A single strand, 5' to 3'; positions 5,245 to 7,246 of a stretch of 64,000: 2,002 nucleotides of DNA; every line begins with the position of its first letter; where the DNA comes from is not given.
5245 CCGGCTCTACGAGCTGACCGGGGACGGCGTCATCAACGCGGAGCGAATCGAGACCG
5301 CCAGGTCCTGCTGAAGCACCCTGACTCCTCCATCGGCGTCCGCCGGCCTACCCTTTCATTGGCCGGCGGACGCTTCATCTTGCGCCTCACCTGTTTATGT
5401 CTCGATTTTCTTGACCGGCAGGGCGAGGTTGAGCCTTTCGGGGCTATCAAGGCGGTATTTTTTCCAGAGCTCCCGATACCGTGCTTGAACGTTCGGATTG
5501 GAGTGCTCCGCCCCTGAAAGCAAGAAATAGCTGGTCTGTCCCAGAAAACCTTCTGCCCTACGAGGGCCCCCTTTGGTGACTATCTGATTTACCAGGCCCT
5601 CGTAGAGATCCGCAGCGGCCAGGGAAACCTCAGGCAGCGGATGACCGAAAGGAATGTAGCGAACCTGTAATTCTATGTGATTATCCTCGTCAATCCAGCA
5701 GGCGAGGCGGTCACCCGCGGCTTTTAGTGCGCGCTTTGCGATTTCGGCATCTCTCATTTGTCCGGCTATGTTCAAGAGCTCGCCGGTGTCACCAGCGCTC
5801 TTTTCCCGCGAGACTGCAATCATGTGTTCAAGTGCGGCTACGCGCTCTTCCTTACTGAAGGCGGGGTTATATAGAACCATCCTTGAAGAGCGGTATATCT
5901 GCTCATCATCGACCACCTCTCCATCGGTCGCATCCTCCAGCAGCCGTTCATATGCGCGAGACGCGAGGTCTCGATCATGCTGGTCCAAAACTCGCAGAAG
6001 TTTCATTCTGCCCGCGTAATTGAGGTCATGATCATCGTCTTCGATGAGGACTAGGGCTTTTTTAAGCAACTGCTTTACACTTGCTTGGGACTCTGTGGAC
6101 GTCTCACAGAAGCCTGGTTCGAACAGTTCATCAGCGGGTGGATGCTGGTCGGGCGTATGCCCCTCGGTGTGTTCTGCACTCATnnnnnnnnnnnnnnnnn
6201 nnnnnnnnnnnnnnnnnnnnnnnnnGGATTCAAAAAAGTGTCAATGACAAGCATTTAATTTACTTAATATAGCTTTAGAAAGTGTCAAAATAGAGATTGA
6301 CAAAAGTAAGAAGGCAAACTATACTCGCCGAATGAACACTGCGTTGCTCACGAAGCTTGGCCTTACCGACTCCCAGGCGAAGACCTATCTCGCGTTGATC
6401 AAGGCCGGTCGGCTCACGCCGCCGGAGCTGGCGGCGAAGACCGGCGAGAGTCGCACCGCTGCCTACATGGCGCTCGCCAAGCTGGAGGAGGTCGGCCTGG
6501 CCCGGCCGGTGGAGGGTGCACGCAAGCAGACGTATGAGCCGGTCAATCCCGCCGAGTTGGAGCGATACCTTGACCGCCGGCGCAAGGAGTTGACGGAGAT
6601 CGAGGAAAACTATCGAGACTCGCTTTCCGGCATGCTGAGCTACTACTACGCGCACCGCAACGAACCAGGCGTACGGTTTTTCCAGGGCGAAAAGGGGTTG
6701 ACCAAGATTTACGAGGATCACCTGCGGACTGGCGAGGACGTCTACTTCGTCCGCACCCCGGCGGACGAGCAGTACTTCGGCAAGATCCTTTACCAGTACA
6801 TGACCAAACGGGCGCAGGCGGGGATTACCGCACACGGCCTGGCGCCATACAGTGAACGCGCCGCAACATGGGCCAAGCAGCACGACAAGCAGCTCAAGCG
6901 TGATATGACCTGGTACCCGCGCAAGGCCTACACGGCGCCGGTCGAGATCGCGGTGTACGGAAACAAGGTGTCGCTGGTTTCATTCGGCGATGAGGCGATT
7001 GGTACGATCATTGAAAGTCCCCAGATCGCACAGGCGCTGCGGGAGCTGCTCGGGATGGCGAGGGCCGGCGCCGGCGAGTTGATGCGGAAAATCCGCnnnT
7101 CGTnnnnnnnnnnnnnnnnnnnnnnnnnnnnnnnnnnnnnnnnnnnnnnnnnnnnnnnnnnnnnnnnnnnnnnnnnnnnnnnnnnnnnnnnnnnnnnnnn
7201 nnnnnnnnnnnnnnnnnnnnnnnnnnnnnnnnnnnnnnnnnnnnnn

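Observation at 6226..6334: Leaderless TrmB-family regulator gene behind a textbook promoter overlapped by TGTCA/TGACA palindromes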

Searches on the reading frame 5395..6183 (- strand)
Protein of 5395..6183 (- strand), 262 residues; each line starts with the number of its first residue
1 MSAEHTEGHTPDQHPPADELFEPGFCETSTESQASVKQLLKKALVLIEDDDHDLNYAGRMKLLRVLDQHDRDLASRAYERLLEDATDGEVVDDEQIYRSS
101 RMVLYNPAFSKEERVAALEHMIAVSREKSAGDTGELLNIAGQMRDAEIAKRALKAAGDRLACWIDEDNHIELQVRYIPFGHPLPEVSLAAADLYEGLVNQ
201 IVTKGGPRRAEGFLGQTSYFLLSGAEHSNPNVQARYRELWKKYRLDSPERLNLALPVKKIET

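Call 4: search_protein_families(library=pfam, proteins=[window:5395-6183:-], max_evalue=0.01)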
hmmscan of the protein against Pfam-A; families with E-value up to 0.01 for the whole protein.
window:5395-6183:- (262 aa): 0 families

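Call 20: search_protein_families(library=ncbifam, proteins=[window:5395-6183:-], max_evalue=0.01)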
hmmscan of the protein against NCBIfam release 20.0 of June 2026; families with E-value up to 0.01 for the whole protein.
window:5395-6183:- (262 aa): 0 families

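Call 57: find_homologous_proteins(query=window:5398-6183:-)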
Query window:5398-6183:- (262 aa): 1 proteins with E <= 0.001 among 1746 candidates.
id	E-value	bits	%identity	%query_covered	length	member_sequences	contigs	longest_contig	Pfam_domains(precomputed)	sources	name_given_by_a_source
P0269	2.0e-170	583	100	100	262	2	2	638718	-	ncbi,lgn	ncbi:MAG: hypothetical protein WD603_00170 [Patescibacteria group bacterium]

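Call 61: search_protein_families(library=padloc, proteins=[window:5395-6183:-], max_evalue=0.001)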
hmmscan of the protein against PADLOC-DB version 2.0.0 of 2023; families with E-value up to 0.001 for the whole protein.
window:5395-6183:- (262 aa): 0 families

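Call 62: search_protein_families(library=phrogs, proteins=[window:5395-6183:-], max_evalue=0.001)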
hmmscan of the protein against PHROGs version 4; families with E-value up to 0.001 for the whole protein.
window:5395-6183:- (262 aa): 0 families

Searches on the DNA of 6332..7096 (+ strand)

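Call 33: search_rna_families(sources=[L011, L012, L014, L015, L017, L018, L019, L020, L022, L033, L047, L034, L038, L040, L025, L035, L036, L001, L003, L013], threshold=gathering)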
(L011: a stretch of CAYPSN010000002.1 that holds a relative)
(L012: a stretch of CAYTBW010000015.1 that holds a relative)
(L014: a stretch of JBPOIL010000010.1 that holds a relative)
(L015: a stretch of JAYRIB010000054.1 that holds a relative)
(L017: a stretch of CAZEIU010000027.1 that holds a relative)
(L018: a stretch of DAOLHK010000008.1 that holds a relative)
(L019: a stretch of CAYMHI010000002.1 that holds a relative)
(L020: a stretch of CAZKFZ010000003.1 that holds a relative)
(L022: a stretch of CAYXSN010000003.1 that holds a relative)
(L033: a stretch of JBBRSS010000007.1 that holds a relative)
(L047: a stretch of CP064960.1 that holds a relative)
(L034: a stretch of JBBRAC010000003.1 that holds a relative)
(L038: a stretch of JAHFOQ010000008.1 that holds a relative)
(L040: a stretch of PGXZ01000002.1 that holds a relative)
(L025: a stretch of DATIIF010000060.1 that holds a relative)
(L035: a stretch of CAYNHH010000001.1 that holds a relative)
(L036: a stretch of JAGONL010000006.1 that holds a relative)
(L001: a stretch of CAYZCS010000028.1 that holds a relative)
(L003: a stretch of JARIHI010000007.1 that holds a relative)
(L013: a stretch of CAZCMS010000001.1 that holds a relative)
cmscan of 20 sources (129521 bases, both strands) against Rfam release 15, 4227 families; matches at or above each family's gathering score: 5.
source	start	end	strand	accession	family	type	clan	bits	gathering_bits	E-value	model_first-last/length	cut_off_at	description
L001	790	876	+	RF00005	tRNA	Gene; tRNA;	CL00001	60.3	29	2.9e-10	1-71/71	no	tRNA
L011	3810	3896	+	RF00005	tRNA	Gene; tRNA;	CL00001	59.7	29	4.4e-10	1-71/71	no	tRNA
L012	3799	3885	+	RF00005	tRNA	Gene; tRNA;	CL00001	59.7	29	4.4e-10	1-71/71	no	tRNA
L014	3799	3885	+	RF00005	tRNA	Gene; tRNA;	CL00001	59.7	29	4.4e-10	1-71/71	no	tRNA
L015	3811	3897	+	RF00005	tRNA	Gene; tRNA;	CL00001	58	29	1.3e-09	1-71/71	no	tRNA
